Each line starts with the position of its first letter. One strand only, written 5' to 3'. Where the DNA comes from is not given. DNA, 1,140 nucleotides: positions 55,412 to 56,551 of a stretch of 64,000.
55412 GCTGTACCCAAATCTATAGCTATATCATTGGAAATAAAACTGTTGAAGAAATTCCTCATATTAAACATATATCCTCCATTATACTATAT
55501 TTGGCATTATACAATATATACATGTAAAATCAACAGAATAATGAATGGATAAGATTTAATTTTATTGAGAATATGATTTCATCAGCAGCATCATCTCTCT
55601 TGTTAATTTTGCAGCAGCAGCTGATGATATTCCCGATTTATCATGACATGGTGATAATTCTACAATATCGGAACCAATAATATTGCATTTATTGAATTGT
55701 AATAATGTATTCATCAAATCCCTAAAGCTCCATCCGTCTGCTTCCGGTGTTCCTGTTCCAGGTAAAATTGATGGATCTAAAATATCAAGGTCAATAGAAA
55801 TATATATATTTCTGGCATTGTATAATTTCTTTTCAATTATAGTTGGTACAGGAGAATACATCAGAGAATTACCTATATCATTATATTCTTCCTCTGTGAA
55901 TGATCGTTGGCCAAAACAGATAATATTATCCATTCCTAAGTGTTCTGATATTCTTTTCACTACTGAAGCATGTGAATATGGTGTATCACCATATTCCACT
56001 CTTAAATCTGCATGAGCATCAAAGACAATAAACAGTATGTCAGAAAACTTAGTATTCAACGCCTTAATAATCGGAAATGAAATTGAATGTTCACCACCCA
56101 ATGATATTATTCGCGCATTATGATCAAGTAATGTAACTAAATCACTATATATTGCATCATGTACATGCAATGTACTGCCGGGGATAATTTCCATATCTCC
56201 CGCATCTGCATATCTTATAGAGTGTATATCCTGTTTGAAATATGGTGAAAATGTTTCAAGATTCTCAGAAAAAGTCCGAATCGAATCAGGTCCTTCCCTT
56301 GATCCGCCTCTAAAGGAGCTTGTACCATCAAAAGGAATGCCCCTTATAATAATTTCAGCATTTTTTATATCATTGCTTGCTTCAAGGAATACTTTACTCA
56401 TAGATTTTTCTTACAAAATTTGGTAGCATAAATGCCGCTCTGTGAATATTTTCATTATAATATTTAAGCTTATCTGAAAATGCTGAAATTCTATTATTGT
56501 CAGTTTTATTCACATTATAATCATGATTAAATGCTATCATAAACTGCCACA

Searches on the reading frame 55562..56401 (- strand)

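Call 34: search_protein_families(library=pfam, proteins=[window:55562-56401:-], max_evalue=0.00001)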
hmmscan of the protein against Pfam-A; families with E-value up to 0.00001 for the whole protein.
window:55562-56401:- (279 aa): 1 family
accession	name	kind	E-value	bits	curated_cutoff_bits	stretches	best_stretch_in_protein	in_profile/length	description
PF00491.26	Arginase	-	4.7e-66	223.5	22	1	16-271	2-278/280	Arginase family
